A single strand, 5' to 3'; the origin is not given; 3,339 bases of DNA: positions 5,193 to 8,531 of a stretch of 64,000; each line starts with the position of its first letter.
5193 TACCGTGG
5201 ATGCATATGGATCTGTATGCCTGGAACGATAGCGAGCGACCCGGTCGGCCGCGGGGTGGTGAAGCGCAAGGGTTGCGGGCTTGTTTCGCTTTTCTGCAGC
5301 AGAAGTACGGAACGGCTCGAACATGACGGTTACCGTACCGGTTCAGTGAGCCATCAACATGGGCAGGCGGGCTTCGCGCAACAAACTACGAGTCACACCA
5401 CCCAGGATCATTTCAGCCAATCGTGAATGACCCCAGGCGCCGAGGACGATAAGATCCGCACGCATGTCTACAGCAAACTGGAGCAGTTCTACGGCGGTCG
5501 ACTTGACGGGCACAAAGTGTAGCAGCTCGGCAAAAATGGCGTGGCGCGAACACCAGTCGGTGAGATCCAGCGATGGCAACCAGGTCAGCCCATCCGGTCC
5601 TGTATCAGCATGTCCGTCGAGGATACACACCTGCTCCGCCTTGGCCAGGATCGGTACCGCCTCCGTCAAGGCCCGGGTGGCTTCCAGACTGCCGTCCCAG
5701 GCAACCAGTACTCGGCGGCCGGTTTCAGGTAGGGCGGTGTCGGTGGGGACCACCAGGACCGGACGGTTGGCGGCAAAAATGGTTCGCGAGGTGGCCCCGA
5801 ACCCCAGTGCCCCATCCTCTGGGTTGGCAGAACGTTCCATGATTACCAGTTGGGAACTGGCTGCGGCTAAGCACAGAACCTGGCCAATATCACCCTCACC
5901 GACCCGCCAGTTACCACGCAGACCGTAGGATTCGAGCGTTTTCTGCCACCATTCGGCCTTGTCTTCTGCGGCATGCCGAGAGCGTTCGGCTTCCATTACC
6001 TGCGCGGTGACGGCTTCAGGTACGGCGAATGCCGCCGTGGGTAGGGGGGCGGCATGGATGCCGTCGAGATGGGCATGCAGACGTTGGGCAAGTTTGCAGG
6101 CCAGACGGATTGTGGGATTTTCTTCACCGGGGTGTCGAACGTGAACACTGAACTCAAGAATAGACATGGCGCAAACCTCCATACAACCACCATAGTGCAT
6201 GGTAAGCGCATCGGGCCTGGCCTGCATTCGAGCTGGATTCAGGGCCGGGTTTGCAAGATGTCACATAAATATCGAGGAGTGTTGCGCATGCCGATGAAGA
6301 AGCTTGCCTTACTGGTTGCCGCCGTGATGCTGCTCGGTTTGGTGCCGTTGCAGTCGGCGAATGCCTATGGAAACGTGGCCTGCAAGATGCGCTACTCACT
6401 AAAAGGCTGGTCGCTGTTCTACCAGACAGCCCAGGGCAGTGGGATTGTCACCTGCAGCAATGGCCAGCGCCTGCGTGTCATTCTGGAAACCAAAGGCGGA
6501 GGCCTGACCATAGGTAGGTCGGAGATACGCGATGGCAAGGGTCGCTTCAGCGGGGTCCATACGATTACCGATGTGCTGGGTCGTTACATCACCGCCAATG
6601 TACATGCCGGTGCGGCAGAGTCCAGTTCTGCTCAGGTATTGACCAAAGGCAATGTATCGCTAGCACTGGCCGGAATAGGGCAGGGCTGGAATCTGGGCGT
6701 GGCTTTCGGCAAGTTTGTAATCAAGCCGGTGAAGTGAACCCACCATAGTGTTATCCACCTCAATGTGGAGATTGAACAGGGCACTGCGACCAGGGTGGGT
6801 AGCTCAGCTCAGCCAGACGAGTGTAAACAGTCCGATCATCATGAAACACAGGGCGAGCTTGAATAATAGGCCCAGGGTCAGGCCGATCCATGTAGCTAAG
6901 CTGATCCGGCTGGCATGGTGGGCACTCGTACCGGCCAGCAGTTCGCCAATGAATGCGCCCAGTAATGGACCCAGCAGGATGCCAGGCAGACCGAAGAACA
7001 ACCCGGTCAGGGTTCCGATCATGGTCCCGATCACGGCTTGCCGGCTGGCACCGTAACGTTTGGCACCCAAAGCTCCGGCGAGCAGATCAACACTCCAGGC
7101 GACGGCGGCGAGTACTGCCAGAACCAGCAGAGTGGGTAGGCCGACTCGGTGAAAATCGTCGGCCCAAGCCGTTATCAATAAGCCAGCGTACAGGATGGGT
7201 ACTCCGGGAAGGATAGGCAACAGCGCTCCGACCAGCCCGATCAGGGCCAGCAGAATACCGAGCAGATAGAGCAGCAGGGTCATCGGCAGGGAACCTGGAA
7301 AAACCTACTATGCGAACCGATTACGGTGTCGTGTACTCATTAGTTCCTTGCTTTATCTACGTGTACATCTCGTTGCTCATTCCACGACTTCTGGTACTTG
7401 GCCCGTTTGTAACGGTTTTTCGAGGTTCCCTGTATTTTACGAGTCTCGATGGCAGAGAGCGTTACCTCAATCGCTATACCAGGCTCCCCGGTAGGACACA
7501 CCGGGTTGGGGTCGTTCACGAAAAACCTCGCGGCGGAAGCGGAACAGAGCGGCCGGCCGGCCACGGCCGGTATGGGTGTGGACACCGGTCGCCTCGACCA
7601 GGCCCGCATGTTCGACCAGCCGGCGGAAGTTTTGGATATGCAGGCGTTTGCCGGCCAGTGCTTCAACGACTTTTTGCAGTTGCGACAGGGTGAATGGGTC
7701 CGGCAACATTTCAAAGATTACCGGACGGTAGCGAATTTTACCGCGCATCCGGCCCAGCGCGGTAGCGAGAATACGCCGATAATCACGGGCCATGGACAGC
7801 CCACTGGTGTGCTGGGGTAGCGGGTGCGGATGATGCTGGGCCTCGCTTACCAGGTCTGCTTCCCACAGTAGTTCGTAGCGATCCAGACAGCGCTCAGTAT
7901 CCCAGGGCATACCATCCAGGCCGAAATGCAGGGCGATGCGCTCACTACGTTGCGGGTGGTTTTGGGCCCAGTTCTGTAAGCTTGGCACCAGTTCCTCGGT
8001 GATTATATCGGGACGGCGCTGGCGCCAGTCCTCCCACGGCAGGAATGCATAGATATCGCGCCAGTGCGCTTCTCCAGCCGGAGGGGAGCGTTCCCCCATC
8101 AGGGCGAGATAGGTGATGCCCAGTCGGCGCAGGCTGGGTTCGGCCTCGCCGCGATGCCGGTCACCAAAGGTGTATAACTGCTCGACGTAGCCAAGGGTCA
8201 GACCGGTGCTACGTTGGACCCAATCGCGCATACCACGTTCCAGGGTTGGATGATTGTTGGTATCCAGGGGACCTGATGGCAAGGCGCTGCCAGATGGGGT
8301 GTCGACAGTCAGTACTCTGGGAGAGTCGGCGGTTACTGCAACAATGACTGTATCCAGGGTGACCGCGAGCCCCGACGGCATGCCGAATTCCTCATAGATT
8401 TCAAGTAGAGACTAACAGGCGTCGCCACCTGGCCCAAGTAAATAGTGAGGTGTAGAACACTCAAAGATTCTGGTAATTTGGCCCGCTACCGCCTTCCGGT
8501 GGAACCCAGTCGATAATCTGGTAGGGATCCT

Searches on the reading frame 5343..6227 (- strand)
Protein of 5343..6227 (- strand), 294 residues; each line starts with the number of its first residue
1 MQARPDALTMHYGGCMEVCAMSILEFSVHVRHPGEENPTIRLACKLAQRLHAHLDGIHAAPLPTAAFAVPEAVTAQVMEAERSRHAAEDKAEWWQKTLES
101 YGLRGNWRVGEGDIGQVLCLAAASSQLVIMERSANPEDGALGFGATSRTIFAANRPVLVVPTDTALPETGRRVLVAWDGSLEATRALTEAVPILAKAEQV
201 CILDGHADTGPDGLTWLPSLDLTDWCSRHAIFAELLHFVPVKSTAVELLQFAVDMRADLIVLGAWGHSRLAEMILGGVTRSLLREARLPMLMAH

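Call 61: search_protein_families(library=pfam, max_evalue=1e-12, proteins=[window:5343-6227:-])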
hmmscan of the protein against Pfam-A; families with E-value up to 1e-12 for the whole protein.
window:5343-6227:- (294 aa): 1 family
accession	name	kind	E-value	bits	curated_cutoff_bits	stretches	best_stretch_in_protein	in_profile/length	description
PF00582.32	Usp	-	3e-18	67.2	24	0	171-293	3-140/141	Universal stress protein family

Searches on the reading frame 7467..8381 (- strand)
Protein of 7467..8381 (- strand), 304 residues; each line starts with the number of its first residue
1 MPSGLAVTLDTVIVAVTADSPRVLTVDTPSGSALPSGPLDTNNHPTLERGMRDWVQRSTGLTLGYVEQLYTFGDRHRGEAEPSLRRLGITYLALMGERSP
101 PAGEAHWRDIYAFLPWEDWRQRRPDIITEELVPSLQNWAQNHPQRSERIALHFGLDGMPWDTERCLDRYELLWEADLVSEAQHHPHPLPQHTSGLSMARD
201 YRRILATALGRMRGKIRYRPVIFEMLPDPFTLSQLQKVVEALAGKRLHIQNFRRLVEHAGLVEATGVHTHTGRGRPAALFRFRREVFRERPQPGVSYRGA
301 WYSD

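Call 61: search_protein_families(library=pfam, max_evalue=1e-12, proteins=[window:7467-8381:-])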
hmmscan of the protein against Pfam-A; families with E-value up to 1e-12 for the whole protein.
window:7467-8381:- (304 aa): 1 family
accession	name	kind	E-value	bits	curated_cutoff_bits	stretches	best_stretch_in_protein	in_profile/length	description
PF21906.2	NrtR_WHD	-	3.8e-21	75.4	27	1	223-282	2-61/61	NrtR DNA-binding winged helix domain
